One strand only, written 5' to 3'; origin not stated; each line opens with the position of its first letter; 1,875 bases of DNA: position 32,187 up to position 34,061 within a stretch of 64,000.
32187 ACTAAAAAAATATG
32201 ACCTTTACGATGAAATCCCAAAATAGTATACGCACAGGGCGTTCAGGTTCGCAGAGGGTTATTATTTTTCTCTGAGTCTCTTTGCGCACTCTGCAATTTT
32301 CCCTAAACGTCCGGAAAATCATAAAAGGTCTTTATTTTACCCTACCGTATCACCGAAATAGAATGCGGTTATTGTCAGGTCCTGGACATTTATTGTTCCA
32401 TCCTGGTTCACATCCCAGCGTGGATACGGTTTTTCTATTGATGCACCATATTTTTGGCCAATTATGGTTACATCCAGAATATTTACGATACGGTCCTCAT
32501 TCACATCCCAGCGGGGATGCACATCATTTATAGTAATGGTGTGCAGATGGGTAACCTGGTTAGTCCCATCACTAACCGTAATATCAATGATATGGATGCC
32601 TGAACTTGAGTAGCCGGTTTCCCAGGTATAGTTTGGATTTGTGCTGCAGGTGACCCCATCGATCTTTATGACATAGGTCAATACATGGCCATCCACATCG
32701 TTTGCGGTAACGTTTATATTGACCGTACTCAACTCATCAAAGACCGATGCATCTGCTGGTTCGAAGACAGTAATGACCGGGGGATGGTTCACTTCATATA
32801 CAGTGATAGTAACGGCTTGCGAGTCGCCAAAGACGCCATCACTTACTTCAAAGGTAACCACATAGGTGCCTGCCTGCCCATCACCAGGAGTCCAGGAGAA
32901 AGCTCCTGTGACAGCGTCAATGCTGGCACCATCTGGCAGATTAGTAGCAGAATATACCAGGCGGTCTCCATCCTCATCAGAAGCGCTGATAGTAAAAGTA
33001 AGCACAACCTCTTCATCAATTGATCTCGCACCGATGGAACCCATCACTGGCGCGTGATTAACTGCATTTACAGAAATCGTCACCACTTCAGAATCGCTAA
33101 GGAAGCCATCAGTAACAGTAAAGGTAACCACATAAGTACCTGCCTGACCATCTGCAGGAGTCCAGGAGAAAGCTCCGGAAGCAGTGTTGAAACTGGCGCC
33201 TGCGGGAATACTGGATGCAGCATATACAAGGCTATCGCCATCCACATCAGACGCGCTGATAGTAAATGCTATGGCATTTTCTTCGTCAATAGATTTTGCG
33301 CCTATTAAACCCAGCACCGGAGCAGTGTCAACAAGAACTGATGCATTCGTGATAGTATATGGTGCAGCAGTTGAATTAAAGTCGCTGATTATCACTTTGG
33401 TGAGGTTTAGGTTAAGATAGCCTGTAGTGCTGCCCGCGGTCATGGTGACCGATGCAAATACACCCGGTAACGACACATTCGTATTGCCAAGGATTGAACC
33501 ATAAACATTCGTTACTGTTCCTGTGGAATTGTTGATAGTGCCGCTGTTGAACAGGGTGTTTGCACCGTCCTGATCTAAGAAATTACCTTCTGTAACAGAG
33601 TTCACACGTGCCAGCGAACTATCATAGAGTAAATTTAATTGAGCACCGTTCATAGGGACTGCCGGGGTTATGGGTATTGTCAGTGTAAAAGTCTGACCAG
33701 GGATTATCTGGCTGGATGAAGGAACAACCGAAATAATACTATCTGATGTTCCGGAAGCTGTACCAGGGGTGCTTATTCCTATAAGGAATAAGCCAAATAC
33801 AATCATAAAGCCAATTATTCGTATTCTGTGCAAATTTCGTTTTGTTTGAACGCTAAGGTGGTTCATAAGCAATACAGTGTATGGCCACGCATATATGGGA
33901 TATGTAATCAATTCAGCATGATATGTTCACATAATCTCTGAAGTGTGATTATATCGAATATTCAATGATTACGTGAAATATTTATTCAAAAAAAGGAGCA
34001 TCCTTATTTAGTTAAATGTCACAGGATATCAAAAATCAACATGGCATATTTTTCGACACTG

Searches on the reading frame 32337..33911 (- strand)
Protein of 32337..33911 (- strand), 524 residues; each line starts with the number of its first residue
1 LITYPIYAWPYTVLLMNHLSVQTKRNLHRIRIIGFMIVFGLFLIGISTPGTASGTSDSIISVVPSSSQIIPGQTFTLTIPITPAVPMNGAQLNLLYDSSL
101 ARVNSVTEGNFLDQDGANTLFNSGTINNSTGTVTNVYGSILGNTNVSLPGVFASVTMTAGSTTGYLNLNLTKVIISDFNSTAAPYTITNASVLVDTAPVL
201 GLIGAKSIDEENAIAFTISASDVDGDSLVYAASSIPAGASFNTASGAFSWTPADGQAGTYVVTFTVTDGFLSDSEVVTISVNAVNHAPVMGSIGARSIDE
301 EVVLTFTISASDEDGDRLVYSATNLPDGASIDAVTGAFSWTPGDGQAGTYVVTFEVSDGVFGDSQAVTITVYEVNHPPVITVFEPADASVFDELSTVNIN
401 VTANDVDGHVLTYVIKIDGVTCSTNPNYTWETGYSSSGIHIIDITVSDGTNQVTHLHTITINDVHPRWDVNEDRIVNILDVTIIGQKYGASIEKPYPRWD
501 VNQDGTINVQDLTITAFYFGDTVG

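Call 75: search_protein_families(library=pfam, proteins=[window:32337-33911:-], max_evalue=0.0001)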
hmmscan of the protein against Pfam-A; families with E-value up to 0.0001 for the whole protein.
window:32337-33911:- (524 aa): 7 families
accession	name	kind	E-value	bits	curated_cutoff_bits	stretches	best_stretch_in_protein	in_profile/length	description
PF05345.18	He_PIG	-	3.2e-27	95.3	24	2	204-282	9-96/96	Putative Ig domain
PF17963.7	Big_9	-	5.8e-21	75.6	23.6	3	206-279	11-88/89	Bacterial Ig domain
PF17892.7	Cadherin_5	-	8.5e-12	45.2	26.5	2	284-368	1-94/98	Cadherin-like domain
PF00963.24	Cohesin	-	1.1e-10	42.3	24.1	1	63-194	5-139/139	Cohesin domain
PF17803.7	Cadherin_4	-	5.3e-08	33.7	25.1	1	277-342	3-65/71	Bacterial cadherin-like domain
PF18911.6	PKD_4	-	2.5e-07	31.1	27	0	285-369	1-83/85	PKD domain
PF00404.24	Dockerin_1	-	9.5e-07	29.4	22.9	1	469-514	3-51/57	Dockerin type I domain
